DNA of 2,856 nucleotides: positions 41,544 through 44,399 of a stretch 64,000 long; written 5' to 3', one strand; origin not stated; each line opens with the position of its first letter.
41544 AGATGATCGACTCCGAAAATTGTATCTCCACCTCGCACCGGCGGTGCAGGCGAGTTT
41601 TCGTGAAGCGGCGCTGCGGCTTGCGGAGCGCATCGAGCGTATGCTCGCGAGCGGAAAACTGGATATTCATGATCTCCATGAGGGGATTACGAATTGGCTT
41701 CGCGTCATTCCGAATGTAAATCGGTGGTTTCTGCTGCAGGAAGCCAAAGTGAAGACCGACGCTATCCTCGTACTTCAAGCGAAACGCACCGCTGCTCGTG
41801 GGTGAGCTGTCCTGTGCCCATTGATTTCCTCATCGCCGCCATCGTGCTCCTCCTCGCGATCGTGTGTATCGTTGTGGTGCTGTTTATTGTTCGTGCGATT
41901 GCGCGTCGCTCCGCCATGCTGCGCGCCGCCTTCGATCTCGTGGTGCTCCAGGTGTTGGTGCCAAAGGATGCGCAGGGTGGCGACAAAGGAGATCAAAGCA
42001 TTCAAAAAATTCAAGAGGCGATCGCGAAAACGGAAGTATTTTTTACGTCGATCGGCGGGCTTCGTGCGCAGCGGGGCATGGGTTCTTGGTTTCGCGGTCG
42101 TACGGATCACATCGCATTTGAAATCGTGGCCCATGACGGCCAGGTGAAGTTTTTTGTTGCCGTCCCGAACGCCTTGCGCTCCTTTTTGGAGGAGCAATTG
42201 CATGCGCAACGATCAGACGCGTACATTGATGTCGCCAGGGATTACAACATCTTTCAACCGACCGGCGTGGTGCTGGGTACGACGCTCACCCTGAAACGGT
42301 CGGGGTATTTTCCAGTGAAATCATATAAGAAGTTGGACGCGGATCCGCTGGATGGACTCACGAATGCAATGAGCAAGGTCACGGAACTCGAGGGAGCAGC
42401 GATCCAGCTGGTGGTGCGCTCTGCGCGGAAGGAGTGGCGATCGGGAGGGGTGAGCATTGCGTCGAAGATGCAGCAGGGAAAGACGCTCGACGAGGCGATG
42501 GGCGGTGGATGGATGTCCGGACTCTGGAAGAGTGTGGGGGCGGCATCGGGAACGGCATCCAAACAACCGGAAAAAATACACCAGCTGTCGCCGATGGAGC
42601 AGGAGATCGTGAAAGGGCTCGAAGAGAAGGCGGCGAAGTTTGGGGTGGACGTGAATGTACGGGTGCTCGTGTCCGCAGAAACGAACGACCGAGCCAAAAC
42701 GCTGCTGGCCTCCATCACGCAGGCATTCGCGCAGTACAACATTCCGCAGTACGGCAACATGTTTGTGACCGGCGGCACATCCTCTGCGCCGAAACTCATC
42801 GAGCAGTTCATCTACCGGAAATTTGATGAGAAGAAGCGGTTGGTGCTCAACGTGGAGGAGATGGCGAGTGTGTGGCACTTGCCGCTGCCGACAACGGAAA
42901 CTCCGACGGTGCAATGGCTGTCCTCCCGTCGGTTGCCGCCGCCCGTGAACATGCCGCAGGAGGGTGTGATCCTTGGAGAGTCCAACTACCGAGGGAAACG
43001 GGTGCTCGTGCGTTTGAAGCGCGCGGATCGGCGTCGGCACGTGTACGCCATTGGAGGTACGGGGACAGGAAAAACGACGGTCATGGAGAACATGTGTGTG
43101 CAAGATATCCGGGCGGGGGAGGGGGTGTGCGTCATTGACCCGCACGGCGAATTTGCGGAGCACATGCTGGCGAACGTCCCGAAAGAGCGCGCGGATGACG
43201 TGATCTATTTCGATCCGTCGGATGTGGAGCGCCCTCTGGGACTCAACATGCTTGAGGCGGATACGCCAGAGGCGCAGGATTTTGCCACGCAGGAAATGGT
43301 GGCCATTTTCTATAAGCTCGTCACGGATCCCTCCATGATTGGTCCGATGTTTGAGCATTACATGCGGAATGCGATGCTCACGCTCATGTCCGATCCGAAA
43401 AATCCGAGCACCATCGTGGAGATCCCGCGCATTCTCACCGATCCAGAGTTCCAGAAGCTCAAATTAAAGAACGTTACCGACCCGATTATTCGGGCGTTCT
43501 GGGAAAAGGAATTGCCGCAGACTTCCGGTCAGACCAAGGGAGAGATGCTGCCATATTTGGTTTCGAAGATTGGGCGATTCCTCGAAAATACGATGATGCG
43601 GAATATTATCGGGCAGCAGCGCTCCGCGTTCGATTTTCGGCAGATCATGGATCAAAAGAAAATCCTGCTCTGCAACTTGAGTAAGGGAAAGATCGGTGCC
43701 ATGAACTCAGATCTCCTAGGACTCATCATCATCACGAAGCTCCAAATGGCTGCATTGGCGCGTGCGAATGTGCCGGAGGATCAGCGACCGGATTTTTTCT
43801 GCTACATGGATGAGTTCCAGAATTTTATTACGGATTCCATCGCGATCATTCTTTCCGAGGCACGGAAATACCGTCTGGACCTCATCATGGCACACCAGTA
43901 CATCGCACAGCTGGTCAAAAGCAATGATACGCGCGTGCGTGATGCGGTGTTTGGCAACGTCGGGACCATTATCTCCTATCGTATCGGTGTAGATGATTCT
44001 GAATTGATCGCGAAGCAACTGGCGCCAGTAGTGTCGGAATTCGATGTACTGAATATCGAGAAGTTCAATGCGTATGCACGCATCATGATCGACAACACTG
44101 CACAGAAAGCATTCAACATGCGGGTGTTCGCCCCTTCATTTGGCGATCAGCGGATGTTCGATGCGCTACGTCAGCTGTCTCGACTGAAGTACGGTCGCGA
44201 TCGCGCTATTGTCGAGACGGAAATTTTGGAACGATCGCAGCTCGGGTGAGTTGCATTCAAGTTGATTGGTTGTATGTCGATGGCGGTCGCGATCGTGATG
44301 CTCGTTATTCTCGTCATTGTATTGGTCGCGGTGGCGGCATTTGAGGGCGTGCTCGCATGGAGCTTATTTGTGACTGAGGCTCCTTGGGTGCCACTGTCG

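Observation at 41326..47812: Block of VirD4/TraG-like membrane ATPase, membrane SAM-methyltransferase and an 832-aa hyper-charged protein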

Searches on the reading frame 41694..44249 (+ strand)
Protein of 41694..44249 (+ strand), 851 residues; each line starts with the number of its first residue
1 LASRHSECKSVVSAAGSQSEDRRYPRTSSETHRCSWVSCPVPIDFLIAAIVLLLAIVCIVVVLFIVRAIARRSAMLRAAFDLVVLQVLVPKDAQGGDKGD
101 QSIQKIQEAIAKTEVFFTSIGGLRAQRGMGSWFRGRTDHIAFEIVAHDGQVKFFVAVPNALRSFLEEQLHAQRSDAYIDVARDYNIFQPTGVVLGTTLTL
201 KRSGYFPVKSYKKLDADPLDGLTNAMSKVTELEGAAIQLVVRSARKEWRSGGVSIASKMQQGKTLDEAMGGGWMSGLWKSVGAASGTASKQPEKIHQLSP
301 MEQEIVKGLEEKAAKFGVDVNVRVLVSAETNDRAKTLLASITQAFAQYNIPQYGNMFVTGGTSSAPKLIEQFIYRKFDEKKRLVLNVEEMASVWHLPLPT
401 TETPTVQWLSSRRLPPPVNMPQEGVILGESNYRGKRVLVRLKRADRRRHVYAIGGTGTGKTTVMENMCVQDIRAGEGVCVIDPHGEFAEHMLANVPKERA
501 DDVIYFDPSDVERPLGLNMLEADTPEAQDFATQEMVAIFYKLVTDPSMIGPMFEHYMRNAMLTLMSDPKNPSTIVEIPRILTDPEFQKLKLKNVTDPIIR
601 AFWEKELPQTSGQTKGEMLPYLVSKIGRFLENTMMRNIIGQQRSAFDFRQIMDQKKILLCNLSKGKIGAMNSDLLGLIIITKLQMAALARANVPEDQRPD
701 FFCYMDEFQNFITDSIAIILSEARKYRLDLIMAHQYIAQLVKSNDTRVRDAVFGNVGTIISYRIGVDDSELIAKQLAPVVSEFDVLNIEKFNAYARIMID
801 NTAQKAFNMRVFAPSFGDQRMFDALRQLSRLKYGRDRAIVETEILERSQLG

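Call 3: search_protein_families(library=pfam, proteins=[window:41694-44249:+], max_evalue=0.01)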
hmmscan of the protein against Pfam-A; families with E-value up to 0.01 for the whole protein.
window:41694-44249:+ (851 aa): 5 families
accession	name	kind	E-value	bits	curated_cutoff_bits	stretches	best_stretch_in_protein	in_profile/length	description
PF10412.15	TrwB_AAD_bind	-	1.1e-10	41.4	20.5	1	445-763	13-309/387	Type IV secretion-system coupling protein DNA-binding domain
PF02534.20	T4SS-DNA_transf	-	2.5e-10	40.2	20.1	1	444-775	42-381/468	Type IV secretory system Conjugative DNA transfer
PF01935.23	DUF87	-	2.1e-06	28.5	23.2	1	447-523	23-93/220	Helicase HerA, central domain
PF12696.13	TraG-D_C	-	1.1e-05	25.8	22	1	703-776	4-75/126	TraM recognition site of TraD and TraG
PF25199.1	nSTAND_NTPase5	-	0.0032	17.7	34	0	440-497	34-92/145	Novel STAND NTPase 5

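Call 4: search_protein_families(library=ncbifam, proteins=[window:41694-44249:+], max_evalue=0.01)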
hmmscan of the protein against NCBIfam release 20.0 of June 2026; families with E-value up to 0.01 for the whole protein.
window:41694-44249:+ (851 aa): 8 families
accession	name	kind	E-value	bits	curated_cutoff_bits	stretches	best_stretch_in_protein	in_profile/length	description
TIGR03743.1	SXT_TraD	subfamily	2.8e-12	45.9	366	1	439-513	167-244/636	conjugative transfer system coupling protein TraD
NF045973.1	conju_CD1115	equivalog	2.1e-09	36.8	250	1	442-769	19-362/442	VirD4-like conjugal transfer protein, CD1115 family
TIGR03754.1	conj_TOL_TraD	equivalog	3.4e-08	32.5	647.55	1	438-486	171-219/643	type IV conjugative transfer system coupling protein TraD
NF053655.1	CedD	equivalog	8.4e-06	24.7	600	1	427-492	201-266/527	DNA-translocating ATPase CedD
NF041447.1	TrbC_conju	equivalog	1.1e-05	24.1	800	1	437-483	119-165/685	F-type conjugative transfer protein TrbC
NF045975.1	VirB4_plasma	equivalog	3.6e-05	21.7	590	1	423-489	489-557/894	Mbov_0397 family ICE element conjugal transfer ATPase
TIGR02759.1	TraD_Ftype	equivalog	0.00011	21.2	521.35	1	442-782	171-488/566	type IV conjugative transfer system coupling protein TraD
TIGR02788.1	VirB11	equivalog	0.0028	16.7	249.95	0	446-486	143-182/308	P-type DNA transfer ATPase VirB11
